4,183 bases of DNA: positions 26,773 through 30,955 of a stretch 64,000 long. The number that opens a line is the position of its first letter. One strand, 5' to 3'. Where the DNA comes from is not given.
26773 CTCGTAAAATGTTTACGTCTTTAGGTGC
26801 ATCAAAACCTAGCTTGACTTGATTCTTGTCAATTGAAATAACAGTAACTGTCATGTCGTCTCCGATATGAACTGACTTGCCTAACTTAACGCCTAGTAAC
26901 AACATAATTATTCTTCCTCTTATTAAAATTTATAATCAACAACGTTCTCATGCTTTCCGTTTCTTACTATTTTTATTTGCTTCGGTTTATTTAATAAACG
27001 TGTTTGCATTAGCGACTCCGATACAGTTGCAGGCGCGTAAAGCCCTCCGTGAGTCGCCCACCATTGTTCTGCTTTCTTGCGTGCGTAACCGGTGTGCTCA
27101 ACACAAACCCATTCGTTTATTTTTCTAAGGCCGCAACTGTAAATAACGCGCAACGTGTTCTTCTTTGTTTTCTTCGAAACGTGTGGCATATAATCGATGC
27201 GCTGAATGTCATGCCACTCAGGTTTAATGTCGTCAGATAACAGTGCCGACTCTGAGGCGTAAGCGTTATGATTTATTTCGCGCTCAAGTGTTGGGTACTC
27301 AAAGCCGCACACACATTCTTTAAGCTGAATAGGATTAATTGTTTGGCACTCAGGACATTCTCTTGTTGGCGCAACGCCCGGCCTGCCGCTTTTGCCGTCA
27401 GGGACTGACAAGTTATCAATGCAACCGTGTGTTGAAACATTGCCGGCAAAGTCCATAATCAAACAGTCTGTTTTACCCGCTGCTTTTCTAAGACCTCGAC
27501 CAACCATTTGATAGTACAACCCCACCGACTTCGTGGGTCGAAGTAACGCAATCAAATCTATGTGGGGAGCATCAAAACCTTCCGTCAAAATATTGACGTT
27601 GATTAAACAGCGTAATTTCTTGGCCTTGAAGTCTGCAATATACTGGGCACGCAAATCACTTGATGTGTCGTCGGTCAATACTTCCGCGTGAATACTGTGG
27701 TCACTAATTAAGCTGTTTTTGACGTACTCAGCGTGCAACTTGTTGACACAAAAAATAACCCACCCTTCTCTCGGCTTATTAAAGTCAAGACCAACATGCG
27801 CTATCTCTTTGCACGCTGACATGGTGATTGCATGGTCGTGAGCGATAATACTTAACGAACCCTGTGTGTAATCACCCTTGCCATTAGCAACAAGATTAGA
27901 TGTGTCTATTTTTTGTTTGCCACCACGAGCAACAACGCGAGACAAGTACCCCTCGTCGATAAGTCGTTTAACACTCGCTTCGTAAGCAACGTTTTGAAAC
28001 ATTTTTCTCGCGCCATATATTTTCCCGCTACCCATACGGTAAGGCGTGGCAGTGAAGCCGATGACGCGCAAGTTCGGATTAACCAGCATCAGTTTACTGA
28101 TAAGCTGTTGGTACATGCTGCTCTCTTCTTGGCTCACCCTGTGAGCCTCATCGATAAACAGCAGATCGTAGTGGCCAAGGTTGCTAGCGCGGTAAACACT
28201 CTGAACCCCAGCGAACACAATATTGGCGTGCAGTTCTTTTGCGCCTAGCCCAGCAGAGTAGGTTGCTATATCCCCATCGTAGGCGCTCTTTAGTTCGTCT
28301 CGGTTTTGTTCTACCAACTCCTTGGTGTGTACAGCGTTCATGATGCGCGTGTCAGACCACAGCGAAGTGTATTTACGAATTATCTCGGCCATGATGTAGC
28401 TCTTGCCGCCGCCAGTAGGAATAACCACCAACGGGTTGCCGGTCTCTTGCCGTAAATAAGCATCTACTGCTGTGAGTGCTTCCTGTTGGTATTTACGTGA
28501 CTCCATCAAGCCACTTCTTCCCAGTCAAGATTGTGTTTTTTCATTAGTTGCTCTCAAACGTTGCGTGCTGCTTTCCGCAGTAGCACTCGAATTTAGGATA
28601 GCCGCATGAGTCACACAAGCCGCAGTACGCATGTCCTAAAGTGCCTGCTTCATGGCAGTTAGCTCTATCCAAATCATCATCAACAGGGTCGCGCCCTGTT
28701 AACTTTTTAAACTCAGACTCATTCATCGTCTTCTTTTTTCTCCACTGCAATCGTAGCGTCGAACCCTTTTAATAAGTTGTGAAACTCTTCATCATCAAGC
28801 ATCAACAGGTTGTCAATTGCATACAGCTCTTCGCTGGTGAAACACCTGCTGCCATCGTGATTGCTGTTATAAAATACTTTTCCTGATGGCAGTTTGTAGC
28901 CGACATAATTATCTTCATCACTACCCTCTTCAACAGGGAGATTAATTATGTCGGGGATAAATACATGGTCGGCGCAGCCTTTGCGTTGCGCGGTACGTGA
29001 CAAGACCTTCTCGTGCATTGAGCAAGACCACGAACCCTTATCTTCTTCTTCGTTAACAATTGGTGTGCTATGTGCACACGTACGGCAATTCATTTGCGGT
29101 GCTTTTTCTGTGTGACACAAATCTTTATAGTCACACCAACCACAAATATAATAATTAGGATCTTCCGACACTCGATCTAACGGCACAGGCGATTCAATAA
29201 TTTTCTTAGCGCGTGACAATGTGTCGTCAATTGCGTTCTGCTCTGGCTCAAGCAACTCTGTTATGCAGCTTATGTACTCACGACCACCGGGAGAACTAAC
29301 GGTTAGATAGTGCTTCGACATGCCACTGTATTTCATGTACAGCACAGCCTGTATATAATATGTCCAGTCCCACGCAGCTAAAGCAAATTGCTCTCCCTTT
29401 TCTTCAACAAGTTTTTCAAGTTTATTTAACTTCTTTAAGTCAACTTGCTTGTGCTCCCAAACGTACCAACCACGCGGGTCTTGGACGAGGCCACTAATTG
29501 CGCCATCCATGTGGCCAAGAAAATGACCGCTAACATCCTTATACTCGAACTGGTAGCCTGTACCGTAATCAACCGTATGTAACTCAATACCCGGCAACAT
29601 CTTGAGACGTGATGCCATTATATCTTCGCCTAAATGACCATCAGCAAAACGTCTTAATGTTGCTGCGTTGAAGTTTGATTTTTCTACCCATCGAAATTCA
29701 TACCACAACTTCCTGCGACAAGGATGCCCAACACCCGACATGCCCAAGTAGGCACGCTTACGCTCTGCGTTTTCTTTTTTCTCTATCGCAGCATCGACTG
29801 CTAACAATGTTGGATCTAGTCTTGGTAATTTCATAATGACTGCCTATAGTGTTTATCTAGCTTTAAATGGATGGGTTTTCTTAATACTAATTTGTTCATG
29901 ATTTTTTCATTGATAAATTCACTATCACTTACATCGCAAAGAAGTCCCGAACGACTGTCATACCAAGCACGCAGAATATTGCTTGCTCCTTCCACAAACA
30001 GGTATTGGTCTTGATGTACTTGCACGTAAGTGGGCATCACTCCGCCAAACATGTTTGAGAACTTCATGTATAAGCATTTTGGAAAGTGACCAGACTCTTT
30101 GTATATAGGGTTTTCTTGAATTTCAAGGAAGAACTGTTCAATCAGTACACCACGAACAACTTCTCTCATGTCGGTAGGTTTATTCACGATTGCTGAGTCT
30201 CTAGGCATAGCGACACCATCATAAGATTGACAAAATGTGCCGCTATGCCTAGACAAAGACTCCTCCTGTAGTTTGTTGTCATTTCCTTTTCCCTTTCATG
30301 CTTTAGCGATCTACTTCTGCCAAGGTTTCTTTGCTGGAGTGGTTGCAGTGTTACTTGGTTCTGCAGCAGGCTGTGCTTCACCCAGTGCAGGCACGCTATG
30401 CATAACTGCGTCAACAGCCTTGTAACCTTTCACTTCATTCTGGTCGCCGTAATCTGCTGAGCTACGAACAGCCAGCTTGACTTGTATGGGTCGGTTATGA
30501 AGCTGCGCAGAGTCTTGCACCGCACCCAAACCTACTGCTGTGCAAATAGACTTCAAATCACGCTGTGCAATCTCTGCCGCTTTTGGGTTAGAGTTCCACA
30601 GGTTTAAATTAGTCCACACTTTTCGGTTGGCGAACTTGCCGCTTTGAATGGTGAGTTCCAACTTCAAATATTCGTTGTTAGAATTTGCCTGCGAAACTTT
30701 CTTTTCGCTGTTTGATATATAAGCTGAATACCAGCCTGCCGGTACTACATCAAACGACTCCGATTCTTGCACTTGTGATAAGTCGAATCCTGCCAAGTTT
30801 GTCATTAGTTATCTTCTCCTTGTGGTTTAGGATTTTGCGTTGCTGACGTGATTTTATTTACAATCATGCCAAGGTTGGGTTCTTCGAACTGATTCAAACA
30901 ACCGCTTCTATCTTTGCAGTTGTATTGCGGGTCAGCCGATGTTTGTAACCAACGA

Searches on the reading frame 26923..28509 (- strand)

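Call 40: search_protein_families(library=phrogs, proteins=[window:26923-28509:-], max_evalue=0.001)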
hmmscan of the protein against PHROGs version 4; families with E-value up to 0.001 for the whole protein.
window:26923-28509:- (528 aa): 12 families
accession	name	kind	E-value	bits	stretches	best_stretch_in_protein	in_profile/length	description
phrog_16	-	DNA, RNA and nucleotide metabolism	2.8e-94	318.1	1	1-528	270-760/986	DNA helicase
phrog_16694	-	unknown function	8.8e-18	64.6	2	241-354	553-674/1010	-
phrog_9690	-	DNA, RNA and nucleotide metabolism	8.8e-14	52.2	1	117-361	44-275/306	DNA helicase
phrog_16259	-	DNA, RNA and nucleotide metabolism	1.9e-09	38.2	1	3-126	117-237/330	DNA helicase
phrog_2488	-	DNA, RNA and nucleotide metabolism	7.1e-07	29.3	1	5-78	20-96/579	DNA helicase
phrog_27849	-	unknown function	1e-05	24.9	1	266-345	464-548/664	-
phrog_32711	-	unknown function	0.00012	21.1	1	117-347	221-444/956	-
phrog_62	-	DNA, RNA and nucleotide metabolism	0.00013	20.5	1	2-158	695-851/1881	DNA helicase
phrog_3830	-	unknown function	0.0002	20.7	0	116-158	400-438/1032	-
phrog_6819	-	DNA, RNA and nucleotide metabolism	0.00029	20.4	1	22-155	35-177/645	Holliday junction branch migration helicase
phrog_11902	-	unknown function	0.00078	18.6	0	297-357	502-562/1000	-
phrog_2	-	head and packaging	0.00089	19.1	0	5-141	267-389/807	terminase large subunit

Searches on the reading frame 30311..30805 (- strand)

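Call 40: search_protein_families(library=phrogs, proteins=[window:30311-30805:-], max_evalue=0.001)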
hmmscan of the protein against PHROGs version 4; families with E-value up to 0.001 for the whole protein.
window:30311-30805:- (164 aa): 5 families
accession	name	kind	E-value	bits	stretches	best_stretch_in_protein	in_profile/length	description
phrog_2300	-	unknown function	3.3e-44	153.1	1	4-164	28-201/347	-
phrog_13350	-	unknown function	5.9e-37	128.8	1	2-148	5-146/302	-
phrog_6015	-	DNA, RNA and nucleotide metabolism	1.7e-35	124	1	6-157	6-155/273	single strand DNA binding protein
phrog_378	-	DNA, RNA and nucleotide metabolism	1.5e-10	42.6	1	10-149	10-149/163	single strand DNA binding protein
phrog_9002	-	DNA, RNA and nucleotide metabolism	0.00013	23.1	1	34-117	41-126/192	single strand DNA binding protein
